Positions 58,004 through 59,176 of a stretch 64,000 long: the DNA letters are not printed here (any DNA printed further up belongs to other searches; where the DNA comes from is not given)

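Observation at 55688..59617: Operon of PaaK-like adenylating ligase, MprF-flippase-like membrane protein, BKACE (beta-keto-acid cleavage enzyme) and GNAT: a candidate membrane-lipid or cell-surface acylation/amino-acylation pathway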

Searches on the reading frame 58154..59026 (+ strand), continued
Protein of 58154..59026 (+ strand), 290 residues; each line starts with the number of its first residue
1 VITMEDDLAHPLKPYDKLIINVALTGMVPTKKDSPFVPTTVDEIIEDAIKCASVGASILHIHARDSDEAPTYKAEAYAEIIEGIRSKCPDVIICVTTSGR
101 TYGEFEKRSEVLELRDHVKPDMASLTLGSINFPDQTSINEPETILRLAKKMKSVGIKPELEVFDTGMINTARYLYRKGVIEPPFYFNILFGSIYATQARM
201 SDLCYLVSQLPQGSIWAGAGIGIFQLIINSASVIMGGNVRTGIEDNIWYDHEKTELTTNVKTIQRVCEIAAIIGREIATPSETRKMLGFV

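Call 21: find_related_loci(query=A1, collection=metagenome_contigs, flank=10000)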
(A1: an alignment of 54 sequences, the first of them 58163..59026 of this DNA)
Query A1 (287 aa) in metagenome_contigs; peptide patterns used: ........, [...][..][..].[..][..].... (x = any residue, [..] = any of these).
600 stretches matched a pattern (row limit reached: there are more); 546 encode a relative of the query (tblastn E <= 1e-3); the best 80 are kept; 80 distinct loci.
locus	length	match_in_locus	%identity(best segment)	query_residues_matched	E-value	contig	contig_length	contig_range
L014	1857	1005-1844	71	7-286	3e-152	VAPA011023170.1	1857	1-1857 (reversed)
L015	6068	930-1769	72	7-286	1e-140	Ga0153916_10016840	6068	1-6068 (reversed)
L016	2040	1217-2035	69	7-286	3e-140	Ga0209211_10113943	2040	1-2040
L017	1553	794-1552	71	4-256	1e-141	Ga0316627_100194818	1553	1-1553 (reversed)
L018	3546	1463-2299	65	8-286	1e-127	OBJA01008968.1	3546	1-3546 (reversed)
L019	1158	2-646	79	72-286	2e-129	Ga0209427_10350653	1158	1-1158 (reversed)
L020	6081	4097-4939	60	5-285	2e-118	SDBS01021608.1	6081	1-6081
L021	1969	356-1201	60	4-285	6e-124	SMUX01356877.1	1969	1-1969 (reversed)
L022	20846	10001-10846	60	5-286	1e-115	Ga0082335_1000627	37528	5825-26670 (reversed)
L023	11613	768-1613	60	5-286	1e-115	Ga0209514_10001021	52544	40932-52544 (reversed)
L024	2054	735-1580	59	4-285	7e-119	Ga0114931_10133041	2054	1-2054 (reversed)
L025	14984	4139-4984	55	5-286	3e-111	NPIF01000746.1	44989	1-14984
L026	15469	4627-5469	59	5-285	5e-111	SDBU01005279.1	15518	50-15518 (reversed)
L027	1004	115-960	55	5-286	4e-120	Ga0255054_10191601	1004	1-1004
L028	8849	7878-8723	55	5-286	5e-106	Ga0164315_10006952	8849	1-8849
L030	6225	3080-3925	55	5-286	2e-105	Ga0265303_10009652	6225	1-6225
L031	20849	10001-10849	57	4-286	2e-105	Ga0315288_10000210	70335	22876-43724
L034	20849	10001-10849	55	4-286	3e-104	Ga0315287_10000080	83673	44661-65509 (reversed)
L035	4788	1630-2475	54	5-286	1e-104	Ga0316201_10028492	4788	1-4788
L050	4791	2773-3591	54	14-286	1e-99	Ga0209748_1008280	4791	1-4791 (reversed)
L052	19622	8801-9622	52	13-286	5e-99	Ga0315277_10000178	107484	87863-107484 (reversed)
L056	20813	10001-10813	52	14-284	2e-98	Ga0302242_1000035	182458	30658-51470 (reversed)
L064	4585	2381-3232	53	3-286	2e-97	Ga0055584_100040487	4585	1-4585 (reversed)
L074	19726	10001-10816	53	14-284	2e-96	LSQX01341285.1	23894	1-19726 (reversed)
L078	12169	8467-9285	52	10-286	7e-96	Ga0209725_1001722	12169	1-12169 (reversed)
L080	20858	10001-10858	52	1-286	2e-95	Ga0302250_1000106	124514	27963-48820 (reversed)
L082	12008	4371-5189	52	14-286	1e-95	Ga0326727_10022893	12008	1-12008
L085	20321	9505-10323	52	14-286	4e-95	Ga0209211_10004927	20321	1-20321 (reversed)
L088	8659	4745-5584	54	7-286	6e-95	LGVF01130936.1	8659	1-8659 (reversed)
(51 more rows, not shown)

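Call 26: search_protein_families(library=pfam, proteins=[L056:9366-9998:+, L078:6646-7746:+, L016:2-382:+, L050:251-1573:+, L011:1148-2905:+, L088:5493-8659:+, L026:9961-11007:+, L080:14362-15480:+, L064:3247-4266:+, L050:3761-4789:-], max_evalue=0.001)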
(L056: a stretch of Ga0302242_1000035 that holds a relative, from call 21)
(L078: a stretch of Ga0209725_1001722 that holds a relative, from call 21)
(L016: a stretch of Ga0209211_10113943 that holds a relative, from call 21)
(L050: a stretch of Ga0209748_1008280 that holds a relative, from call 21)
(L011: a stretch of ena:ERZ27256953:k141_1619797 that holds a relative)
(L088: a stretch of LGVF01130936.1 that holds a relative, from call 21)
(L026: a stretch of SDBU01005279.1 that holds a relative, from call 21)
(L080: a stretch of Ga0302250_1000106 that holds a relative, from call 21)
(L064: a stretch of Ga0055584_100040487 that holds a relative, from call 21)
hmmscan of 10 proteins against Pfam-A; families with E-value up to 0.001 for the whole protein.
L056:9366-9998:+ (210 aa): 4 families
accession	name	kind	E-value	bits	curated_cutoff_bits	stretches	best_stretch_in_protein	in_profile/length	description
PF00132.30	Hexapep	-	3.6e-14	52.2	27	1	157-192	1-36/36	Bacterial transferase hexapeptide (six repeats)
PF17836.7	PglD_N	-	6.1e-07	30.3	23.4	1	2-70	1-68/78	PglD N-terminal domain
PF25084.1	LbH_EIF2B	-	0.00011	22.6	54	0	144-186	8-55/105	EIF2B subunit epsilon LbH domain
PF25247.1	LbH_GLGC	-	0.00038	20.8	27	1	102-190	14-99/135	GLGC left-handed parallel beta-helix domain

L078:6646-7746:+ (366 aa): 4 families
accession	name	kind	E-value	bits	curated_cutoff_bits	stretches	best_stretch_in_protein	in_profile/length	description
PF01041.23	DegT_DnrJ_EryC1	-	1.1e-90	304.9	19.8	1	16-362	5-359/360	DegT/DnrJ/EryC1/StrS aminotransferase family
PF00155.27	Aminotran_1_2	-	4.8e-07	29.7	19.7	1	37-200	44-236/361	Aminotransferase class I and II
PF01212.27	Beta_elim_lyase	-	4.4e-06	26.7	27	1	33-159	30-171/288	Beta-eliminating lyase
PF01053.26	Cys_Met_Meta_PP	-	0.00016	20.8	27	1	38-160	55-177/381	Cys/Met metabolism PLP-dependent enzyme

L016:2-382:+ (126 aa): 0 families

L050:251-1573:+ (440 aa): 1 family
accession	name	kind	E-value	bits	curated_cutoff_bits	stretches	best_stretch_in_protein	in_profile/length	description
PF00501.34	AMP-binding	-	4.7e-08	32.7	29.9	1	165-279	249-375/384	AMP-binding enzyme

L011:1148-2905:+ (585 aa): 5 families
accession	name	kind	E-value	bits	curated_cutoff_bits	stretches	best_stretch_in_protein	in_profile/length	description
PF00733.27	Asn_synthase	-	8.5e-20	72.1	21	1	202-331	2-133/354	Asparagine synthase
PF13537.11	GATase_7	-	9.6e-10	39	25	1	31-125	19-121/123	Glutamine amidotransferase domain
PF13522.11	GATase_6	-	1.7e-06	28.5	27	1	30-121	33-130/130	Glutamine amidotransferase domain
PF01755.23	Glyco_transf_25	-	0.00039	20.8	24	0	283-349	53-115/199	Glycosyltransferase family 25 (LPS biosynthesis protein)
PF06508.19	QueC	-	0.00043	20.3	22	1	221-279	3-61/210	Queuosine biosynthesis protein QueC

L088:5493-8659:+ (1055 aa): 5 families
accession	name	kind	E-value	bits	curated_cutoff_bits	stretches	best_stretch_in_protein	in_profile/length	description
PF00501.34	AMP-binding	-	1.9e-40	139.3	29.9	1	48-387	3-384/384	AMP-binding enzyme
PF13193.12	AMP-binding_C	-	3.1e-10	41.3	24.5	1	437-511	1-76/76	AMP-binding enzyme C-terminal domain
PF08443.16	RimK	-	2.1e-06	27.9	21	0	925-965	119-157/188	RimK-like ATP-grasp domain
PF02786.22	CPSase_L_D2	-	1.4e-05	25.1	19.8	1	768-833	23-91/211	Carbamoyl-phosphate synthase L chain, ATP binding domain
PF13549.11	ATP-grasp_5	-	0.00038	20.3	27.6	0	752-819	15-87/221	ATP-grasp domain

L026:9961-11007:+ (348 aa): 3 families
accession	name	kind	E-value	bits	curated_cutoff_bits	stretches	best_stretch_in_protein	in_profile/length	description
PF00535.33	Glycos_transf_2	-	2.9e-33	115.6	23.3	1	5-145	1-132/168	Glycosyl transferase family 2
PF10111.15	Glyco_tranf_2_2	-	2.8e-14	53.7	27.3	1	5-98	1-99/276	Glycosyltransferase like family 2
PF13641.12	Glyco_tranf_2_3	-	3.7e-09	37.4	27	1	4-99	3-105/230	Glycosyltransferase like family 2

L080:14362-15480:+ (372 aa): 6 families
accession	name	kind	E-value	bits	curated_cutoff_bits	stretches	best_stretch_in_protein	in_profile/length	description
PF13439.12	Glyco_transf_4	-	4.8e-33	115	28.5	1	24-174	2-170/170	Glycosyltransferase Family 4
PF00534.26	Glycos_transf_1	-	6.3e-32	110.9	26.4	1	195-340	13-155/172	Glycosyl transferases group 1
PF13692.12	Glyco_trans_1_4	-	1.1e-26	94.2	27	1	199-339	3-138/142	Glycosyl transferases group 1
PF13579.12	Glyco_trans_4_4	-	1.5e-13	51.8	29.7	1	24-169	1-158/158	Glycosyl transferase 4-like domain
PF20706.3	GT4-conflict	-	2.1e-10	40.6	26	1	134-321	143-325/385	Family 4 Glycosyltransferase in conflict systems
PF13477.12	Glyco_trans_4_2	-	3.1e-09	37.5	23.4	1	30-128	13-112/139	Glycosyl transferase 4-like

L064:3247-4266:+ (339 aa): 2 families
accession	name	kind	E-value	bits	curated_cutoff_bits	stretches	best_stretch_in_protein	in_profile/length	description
PF08443.16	RimK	-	1.1e-05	25.6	21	1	135-294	23-169/188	RimK-like ATP-grasp domain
PF14398.11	ATPgrasp_YheCD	-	0.00024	20.9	26.8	0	232-294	162-229/255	YheC/D like ATP-grasp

L050:3761-4789:- (342 aa): 5 families
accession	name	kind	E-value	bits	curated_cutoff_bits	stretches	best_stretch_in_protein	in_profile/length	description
PF21360.3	PylC-like_N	-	2.7e-30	104.8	27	1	6-102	1-96/96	PylC-like, N-terminal domain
PF15632.11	ATPgrasp_Ter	-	1.9e-10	41.1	29.1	1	201-324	4-120/131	ATP-grasp in the biosynthetic pathway with Ter operon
PF02655.19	ATP-grasp_3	-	3.1e-10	40.8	23.2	1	112-291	1-159/160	ATP-grasp domain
PF13535.11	ATP-grasp_4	-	2.9e-06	27.5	27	1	149-241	2-94/160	ATP-grasp domain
PF08443.16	RimK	-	7.8e-05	22.8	21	0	114-179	3-70/188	RimK-like ATP-grasp domain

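Call 27: search_protein_families(library=pfam, proteins=[L022:8690-9463:+, L085:6279-7523:-, L052:5940-6941:+, L082:10619-11290:+, L020:2129-3391:-, L031:8355-9443:+, L074:10921-11943:+, L074:15703-16998:+, L009:5581-6963:+], max_evalue=0.001)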
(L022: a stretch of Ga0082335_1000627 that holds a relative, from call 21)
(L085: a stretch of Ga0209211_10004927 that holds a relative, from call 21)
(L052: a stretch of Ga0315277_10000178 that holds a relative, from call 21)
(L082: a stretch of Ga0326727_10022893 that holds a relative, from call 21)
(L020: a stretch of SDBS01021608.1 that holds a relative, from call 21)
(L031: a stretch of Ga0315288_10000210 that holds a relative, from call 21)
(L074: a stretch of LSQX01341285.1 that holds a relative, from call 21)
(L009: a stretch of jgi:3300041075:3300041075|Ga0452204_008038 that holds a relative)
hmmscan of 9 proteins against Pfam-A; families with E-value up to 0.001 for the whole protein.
L022:8690-9463:+ (257 aa): 2 families
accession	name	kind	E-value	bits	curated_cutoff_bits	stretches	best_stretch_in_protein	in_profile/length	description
PF00005.33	ABC_tran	-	9.2e-21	75.3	25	1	54-185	2-136/137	ABC transporter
PF13304.12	AAA_21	-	2.1e-05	25.2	27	0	67-104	3-26/304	AAA domain, putative AbiEii toxin, Type IV TA system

L085:6279-7523:- (414 aa): 4 families
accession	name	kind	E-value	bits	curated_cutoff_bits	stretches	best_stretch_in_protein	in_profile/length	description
PF00270.35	DEAD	-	2.8e-50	170.8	26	1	28-189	3-166/167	DEAD/DEAH box helicase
PF00271.37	Helicase_C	-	2.8e-34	118.1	23.5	1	224-332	2-110/110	Helicase conserved C-terminal domain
PF04851.21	ResIII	-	3.2e-11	43.9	22.5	1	38-183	22-162/164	Type III restriction enzyme, res subunit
PF16203.11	ERCC3_RAD25_C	-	0.00081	19.2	27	0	206-334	27-154/248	ERCC3/RAD25/XPB C-terminal helicase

L052:5940-6941:+ (333 aa): 1 family
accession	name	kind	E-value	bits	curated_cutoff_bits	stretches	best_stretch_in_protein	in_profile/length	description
PF13524.12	Glyco_trans_1_2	-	7.2e-11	42.7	25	1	194-323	2-143/144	Glycosyl transferase-like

L082:10619-11290:+ (223 aa): 28 families (the best 25 are shown)
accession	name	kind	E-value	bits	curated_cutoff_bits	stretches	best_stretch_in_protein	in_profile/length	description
PF00515.34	TPR_1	-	3.7e-64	210.6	27.8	5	72-105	1-34/34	Tetratricopeptide repeat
PF13414.12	TPR_11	-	9.1e-56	185.7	26.8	5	79-118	1-40/42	TPR repeat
PF07719.23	TPR_2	-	4.5e-49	161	27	5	72-105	1-34/34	Tetratricopeptide repeat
PF13181.12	TPR_8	-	5.5e-46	151.3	25.7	5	72-104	1-33/34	Tetratricopeptide repeat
PF13431.12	TPR_17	-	1.5e-44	147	24.4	5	61-92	2-33/34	Tetratricopeptide repeat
PF13432.12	TPR_16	-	3e-38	130.3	32.7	4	44-106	3-65/65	Tetratricopeptide repeat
PF13424.12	TPR_12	-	7.2e-32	109.9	30.1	4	38-102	3-75/77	Tetratricopeptide repeat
PF14559.12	TPR_19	-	1.9e-23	83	25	3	49-108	2-61/68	Tetratricopeptide repeat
PF13428.12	TPR_14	-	1.4e-18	66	23.5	1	73-113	2-42/44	Tetratricopeptide repeat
PF13371.12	TPR_9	-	1.7e-18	66.8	35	3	80-140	3-63/73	Tetratricopeptide repeat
PF10516.15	SHNi-TPR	-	1.7e-16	59.9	21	0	15-33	12-30/38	SHNi-TPR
PF25575.1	TPR_BSK1_C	-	9.3e-14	51.8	42.2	1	10-76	48-115/118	Serine/threonine-protein kinase BSK1-like, TPR repeats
PF13176.12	TPR_7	-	2e-13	49.7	27.9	1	75-106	2-33/36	Tetratricopeptide repeat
PF13174.12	TPR_6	-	1.8e-12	47.4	26.3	1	73-103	1-31/33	Tetratricopeptide repeat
PF13374.12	TPR_10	-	4.2e-10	39.8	27.5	0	72-101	2-31/42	Tetratricopeptide repeat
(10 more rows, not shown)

L020:2129-3391:- (420 aa): 1 family
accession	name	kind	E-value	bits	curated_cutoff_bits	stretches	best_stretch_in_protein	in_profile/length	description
PF04230.19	PS_pyruv_trans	-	1.7e-35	123.7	25.3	1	20-351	1-278/280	Polysaccharide pyruvyl transferase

L031:8355-9443:+ (362 aa): 1 family
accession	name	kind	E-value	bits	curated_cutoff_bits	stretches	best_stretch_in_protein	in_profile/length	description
PF14397.11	ATPgrasp_ST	-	6.1e-40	137.6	31.4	1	74-340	4-254/278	Sugar-transfer associated ATP-grasp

L074:10921-11943:+ (340 aa): 1 family
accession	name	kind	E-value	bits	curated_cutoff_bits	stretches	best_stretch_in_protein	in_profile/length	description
PF03706.18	LPG_synthase_TM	-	1e-32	114.3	33.4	1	26-313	5-297/302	Lysylphosphatidylglycerol synthase TM region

L074:15703-16998:+ (431 aa): 1 family
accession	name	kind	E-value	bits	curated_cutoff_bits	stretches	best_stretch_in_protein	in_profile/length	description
PF00501.34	AMP-binding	-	1.2e-06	28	29.9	1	103-291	170-374/384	AMP-binding enzyme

L009:5581-6963:+ (460 aa): 0 families
